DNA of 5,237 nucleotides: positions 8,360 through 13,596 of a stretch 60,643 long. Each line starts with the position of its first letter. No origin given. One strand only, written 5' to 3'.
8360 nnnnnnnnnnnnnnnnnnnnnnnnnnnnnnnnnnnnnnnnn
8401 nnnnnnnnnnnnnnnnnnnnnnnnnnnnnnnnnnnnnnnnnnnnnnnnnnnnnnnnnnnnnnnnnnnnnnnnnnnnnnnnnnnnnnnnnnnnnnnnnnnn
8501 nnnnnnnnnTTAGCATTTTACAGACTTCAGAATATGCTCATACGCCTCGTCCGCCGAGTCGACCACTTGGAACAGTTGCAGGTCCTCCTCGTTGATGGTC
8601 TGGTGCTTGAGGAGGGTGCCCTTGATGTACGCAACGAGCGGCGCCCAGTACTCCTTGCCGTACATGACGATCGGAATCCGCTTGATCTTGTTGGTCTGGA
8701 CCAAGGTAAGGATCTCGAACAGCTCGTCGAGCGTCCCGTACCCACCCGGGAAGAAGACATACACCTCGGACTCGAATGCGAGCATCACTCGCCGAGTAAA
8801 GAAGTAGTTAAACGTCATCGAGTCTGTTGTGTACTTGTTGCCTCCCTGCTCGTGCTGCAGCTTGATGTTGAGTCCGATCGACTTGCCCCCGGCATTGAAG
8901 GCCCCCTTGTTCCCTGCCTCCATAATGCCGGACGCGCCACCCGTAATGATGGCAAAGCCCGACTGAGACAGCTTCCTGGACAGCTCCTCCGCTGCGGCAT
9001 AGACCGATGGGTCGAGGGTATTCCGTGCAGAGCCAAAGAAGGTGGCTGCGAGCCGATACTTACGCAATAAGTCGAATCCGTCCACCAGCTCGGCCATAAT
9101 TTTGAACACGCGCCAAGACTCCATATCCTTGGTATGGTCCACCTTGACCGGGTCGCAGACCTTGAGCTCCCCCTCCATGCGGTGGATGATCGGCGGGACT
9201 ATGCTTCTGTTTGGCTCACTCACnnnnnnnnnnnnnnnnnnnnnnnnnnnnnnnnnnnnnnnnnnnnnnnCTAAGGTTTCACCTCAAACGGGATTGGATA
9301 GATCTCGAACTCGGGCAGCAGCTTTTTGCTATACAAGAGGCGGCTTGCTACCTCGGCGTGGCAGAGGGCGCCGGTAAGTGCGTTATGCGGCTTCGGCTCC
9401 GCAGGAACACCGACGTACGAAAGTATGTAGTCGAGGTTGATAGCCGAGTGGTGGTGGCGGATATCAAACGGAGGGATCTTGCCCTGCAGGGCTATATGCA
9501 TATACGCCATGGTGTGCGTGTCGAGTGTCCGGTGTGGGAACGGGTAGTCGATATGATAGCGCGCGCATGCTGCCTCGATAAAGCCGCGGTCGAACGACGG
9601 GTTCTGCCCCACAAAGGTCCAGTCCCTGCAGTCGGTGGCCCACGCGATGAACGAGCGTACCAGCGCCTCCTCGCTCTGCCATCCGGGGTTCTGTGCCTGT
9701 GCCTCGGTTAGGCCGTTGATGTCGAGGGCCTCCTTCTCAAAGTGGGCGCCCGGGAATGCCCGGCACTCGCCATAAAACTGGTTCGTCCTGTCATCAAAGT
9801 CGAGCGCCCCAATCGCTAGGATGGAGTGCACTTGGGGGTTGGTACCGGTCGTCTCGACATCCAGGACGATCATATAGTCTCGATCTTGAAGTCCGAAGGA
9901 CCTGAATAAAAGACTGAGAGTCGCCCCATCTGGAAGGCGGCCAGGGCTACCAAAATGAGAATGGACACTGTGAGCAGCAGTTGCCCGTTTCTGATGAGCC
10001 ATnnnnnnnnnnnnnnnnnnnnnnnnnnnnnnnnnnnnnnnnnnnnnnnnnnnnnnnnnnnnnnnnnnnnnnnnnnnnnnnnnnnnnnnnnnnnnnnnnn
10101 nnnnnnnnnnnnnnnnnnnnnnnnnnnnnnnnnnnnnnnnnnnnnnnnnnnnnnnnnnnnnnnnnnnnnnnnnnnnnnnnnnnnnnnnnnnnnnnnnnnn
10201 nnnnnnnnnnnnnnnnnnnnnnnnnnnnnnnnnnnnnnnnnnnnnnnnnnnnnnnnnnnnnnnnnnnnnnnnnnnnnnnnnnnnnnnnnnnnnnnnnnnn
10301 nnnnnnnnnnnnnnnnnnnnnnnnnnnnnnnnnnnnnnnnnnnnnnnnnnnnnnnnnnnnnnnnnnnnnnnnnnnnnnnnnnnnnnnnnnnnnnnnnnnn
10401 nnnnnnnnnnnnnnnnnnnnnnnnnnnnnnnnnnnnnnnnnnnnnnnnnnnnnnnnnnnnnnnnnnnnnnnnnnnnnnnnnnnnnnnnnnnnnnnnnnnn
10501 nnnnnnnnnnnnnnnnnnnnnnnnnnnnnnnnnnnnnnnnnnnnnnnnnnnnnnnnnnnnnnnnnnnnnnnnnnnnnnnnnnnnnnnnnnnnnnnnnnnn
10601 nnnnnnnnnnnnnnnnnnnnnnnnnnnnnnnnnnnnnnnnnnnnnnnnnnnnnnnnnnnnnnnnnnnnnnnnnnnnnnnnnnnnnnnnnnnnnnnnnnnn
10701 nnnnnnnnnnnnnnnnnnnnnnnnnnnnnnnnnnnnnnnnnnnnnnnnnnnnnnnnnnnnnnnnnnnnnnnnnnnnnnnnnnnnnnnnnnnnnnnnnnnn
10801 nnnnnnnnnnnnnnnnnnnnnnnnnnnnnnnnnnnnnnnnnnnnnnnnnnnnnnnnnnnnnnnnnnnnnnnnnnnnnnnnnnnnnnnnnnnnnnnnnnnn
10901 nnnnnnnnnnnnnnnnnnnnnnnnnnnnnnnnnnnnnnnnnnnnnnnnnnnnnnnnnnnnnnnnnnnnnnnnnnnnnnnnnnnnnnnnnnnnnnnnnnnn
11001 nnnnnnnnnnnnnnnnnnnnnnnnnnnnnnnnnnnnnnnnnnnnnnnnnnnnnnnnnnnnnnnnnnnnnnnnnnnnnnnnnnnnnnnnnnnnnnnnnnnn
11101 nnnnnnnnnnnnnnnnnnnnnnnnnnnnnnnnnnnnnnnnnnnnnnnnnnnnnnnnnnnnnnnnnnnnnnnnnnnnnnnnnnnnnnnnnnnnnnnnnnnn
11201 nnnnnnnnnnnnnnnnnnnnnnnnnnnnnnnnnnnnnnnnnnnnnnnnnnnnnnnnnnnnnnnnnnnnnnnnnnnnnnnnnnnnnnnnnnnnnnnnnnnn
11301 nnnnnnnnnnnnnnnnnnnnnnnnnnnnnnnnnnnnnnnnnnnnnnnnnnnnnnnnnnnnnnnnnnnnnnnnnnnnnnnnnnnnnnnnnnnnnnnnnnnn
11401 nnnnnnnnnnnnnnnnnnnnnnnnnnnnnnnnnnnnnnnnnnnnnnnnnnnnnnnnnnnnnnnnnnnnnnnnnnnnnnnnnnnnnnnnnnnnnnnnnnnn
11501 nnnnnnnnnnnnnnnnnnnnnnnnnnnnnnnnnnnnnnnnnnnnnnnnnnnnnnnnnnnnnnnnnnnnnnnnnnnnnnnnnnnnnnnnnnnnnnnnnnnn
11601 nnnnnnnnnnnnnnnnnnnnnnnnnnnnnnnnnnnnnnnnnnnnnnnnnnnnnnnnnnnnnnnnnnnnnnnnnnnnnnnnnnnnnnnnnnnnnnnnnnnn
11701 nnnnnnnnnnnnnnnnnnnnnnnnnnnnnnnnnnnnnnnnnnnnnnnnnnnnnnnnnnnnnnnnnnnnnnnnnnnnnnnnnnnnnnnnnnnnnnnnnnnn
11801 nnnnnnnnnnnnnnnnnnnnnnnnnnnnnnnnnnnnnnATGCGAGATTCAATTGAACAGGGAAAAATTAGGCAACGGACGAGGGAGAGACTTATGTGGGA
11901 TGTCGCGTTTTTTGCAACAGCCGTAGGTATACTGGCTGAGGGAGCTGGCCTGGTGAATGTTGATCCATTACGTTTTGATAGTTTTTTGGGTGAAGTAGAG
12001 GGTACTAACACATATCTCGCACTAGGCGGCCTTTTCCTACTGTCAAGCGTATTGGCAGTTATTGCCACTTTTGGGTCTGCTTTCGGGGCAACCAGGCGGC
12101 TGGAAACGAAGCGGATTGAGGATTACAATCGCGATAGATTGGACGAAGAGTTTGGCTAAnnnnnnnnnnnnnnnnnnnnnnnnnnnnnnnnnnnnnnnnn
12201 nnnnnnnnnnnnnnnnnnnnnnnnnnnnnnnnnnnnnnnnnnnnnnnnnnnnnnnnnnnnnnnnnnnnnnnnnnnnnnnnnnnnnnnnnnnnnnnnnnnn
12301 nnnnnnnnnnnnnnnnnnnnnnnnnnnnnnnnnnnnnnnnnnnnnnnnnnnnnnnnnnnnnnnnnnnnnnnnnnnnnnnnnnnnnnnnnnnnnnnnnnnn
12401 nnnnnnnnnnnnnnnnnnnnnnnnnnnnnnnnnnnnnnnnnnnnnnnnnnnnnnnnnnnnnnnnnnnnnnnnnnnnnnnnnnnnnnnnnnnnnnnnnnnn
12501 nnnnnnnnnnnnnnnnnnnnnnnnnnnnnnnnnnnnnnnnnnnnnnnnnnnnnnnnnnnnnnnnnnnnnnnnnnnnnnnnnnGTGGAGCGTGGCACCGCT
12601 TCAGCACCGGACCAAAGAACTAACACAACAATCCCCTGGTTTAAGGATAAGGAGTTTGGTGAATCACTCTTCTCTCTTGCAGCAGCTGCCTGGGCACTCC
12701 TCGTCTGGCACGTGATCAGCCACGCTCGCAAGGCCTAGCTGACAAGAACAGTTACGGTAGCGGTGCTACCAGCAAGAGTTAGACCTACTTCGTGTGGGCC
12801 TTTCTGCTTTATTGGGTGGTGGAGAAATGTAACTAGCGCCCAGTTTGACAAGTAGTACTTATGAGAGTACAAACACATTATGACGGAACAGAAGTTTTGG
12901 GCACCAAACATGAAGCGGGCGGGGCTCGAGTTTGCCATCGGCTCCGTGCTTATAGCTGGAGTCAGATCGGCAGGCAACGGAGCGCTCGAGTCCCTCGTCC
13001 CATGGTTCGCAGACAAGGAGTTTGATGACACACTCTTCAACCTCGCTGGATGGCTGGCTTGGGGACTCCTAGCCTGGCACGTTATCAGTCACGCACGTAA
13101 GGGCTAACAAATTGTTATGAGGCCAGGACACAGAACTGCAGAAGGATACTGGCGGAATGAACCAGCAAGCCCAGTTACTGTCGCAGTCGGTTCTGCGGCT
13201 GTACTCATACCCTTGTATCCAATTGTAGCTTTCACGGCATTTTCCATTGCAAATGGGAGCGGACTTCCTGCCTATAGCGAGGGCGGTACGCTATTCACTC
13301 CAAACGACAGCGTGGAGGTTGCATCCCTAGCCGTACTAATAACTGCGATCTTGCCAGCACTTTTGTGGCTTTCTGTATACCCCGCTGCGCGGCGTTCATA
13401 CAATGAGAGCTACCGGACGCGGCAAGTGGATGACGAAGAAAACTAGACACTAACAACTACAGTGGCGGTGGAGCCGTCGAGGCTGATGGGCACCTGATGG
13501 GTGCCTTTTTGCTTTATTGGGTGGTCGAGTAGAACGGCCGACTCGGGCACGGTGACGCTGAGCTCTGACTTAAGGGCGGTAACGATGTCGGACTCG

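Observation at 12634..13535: Second scar of the same kind: relics of the rplI 3' end and of a small membrane gene flank a two-gene insert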

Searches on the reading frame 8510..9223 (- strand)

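Call 42: search_protein_families(library=pfam, max_evalue=0.001, proteins=[window:8510-9223:-])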
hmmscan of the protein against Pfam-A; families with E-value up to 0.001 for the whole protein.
window:8510-9223:- (237 aa): 3 families
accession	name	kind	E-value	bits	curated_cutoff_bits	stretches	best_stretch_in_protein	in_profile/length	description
PF03641.19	Lysine_decarbox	-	1.8e-32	112.7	27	1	101-230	1-130/131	Possible lysine decarboxylase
PF18306.6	LDcluster4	-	1.5e-15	57.5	26.3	1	63-169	7-111/151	SLOG cluster4 family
PF02481.21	DNA_processg_A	-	0.00014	21.5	29.6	1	75-117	60-102/212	DNA recombination-mediator protein A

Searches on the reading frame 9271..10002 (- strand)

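Call 42: search_protein_families(library=pfam, max_evalue=0.001, proteins=[window:9271-10002:-])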
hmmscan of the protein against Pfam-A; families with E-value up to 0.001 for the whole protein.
window:9271-10002:- (243 aa): 3 families
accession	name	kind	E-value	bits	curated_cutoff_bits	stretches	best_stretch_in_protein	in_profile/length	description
PF00929.31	RNase_T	-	3.1e-11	44.5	24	1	45-210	1-155/164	Exonuclease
PF16473.11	Rv2179c-like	-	1.8e-08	34.8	27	1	45-186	3-162/177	3'-5' exoribonuclease Rv2179c-like domain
PF13482.12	RNase_H_2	-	0.00017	22.1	22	0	47-81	3-37/165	RNase_H superfamily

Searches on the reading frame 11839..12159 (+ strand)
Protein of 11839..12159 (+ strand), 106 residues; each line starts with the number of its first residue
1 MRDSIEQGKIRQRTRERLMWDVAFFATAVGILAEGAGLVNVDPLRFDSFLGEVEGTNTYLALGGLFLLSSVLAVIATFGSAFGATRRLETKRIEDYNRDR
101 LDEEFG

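Call 7: search_protein_families(library=pfam, max_evalue=0.01, proteins=[window:11839-12159:+])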
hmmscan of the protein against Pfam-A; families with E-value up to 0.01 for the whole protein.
window:11839-12159:+ (106 aa): 0 families

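Call 86: search_protein_families(library=phrogs, max_evalue=0.01, proteins=[window:11839-12159:+])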
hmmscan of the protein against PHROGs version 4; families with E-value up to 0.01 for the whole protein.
window:11839-12159:+ (106 aa): 0 families

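Call 87: search_protein_families(library=ncbifam, max_evalue=0.01, proteins=[window:11839-12159:+])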
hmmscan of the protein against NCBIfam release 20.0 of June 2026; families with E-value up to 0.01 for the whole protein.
window:11839-12159:+ (106 aa): 0 families
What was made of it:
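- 11224..12159 (+): Three small 2-TM orphan genes (93, 103, 106 aa). This block is compositionally distinct. No family hits (calls 7, 86, 87).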

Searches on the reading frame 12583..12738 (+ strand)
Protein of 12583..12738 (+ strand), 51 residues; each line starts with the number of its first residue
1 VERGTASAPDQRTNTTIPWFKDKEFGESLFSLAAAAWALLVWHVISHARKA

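Call 86: search_protein_families(library=phrogs, max_evalue=0.01, proteins=[window:12583-12738:+])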
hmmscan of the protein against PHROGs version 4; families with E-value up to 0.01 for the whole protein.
window:12583-12738:+ (51 aa): 0 families

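Call 87: search_protein_families(library=ncbifam, max_evalue=0.01, proteins=[window:12583-12738:+])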
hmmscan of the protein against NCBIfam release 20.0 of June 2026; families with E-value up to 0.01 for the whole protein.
window:12583-12738:+ (51 aa): 0 families

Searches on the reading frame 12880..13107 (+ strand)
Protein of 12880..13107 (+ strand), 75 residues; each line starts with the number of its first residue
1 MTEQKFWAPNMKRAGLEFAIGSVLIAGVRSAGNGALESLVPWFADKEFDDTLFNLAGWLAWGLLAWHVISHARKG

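Call 7: search_protein_families(library=pfam, max_evalue=0.01, proteins=[window:12880-13107:+])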
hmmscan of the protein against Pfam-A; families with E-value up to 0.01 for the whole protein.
window:12880-13107:+ (75 aa): 0 families

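Call 14: find_encoding_contigs(protein=window:12880-13107:+, flank=8000, max_places=10)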
Protein window:12880-13107:+ (75 aa): 4 contigs read that carry it; 4 places shown.
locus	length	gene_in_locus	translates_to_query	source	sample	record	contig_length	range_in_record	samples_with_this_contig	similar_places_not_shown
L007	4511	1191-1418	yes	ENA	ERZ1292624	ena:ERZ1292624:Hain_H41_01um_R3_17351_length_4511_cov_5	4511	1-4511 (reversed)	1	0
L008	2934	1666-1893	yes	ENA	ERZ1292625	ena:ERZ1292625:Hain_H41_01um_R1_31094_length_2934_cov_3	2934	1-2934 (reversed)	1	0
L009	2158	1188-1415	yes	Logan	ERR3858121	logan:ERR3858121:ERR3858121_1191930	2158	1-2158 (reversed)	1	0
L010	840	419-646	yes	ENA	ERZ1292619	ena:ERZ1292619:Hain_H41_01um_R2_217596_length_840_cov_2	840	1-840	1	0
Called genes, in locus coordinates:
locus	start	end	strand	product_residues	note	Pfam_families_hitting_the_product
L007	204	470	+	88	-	-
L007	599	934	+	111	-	-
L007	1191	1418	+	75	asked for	-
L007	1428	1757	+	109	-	-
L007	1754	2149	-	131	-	PF01281:Ribosomal_L9_N, PF03948:Ribosomal_L9_C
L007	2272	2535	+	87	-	-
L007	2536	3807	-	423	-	PF00595:PDZ, PF13180:PDZ_2 (weak), PF17820:PDZ_6, PF03572:Peptidase_S41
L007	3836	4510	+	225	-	?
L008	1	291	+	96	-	?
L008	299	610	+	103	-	-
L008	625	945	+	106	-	-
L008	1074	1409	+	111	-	-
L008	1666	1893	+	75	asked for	-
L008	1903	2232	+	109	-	-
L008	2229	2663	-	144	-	PF01281:Ribosomal_L9_N, PF03948:Ribosomal_L9_C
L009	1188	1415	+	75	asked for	-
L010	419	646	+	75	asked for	-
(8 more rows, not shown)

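Call 18: find_homologous_proteins(query=window:12880-13107:+, max_evalue=0.01)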
Query window:12880-13107:+ (75 aa): 1 proteins with E <= 0.01 among 1 candidates.
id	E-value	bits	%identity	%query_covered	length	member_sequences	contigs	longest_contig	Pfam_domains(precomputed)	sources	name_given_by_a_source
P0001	5.7e-44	165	100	100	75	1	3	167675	-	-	-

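Call 62: search_protein_representatives(protein=window:12880-13107:+)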
Query: 75 residues. Proteins with E-value up to 0.001 (for the whole library): 2; up to 1e-10: 1; up to 1e-30: 0. The best 2 are listed.
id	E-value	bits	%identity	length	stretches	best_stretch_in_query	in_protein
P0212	7.0e-17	77.5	59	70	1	16-73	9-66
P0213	4.1e-06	43.2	35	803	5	36-72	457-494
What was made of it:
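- On Homology-facilitated illegitimate recombination product: No donor lineage was found (calls 18, 62).
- The 75-aa protein has one homologue in 1.8 billion representatives, and it is not the relic's source (calls 18, 62).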

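Call 64: find_encoding_contigs(protein=P0212, flank=6000, max_places=4)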
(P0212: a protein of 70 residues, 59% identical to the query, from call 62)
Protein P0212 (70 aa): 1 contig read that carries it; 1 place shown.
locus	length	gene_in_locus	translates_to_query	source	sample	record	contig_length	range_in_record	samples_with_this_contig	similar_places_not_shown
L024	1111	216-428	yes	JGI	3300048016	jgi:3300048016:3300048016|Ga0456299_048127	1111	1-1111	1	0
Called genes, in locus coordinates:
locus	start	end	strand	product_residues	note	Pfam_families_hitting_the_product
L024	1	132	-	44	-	?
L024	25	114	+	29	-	-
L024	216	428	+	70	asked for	-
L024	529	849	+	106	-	-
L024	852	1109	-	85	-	?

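Call 86: search_protein_families(library=phrogs, max_evalue=0.01, proteins=[window:12880-13107:+])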
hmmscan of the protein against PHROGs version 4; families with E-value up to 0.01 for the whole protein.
window:12880-13107:+ (75 aa): 0 families

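Call 87: search_protein_families(library=ncbifam, max_evalue=0.01, proteins=[window:12880-13107:+])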
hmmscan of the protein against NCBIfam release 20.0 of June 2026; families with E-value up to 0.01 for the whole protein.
window:12880-13107:+ (75 aa): 0 families

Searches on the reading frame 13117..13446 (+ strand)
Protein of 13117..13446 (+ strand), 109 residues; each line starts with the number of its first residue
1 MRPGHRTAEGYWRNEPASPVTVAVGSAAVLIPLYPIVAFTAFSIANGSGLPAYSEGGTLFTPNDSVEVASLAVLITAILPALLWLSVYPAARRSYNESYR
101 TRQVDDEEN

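Call 7: search_protein_families(library=pfam, max_evalue=0.01, proteins=[window:13117-13446:+])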
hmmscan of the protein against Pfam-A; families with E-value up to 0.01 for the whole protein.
window:13117-13446:+ (109 aa): 1 family
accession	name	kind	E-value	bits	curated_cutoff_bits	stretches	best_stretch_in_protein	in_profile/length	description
PF09721.15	Exosortase_EpsH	-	0.0037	17.1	25.7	1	29-81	123-179/254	Transmembrane exosortase (Exosortase_EpsH)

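Call 86: search_protein_families(library=phrogs, max_evalue=0.01, proteins=[window:13117-13446:+])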
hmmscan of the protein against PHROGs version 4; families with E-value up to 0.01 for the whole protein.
window:13117-13446:+ (109 aa): 0 families

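Call 87: search_protein_families(library=ncbifam, max_evalue=0.01, proteins=[window:13117-13446:+])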
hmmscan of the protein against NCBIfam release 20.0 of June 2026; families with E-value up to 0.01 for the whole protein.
window:13117-13446:+ (109 aa): 1 family
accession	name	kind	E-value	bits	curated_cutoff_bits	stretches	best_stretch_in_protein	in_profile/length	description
TIGR02602.1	8TM_EpsH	subfamily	0.0013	18.3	105.55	1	26-70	106-150/241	exosortase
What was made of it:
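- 13117..13446 (+): 109-aa 2-TM orphan gene. It converges on rplI through a CTAG stop overlap. No family hits above threshold (calls 7, 87).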
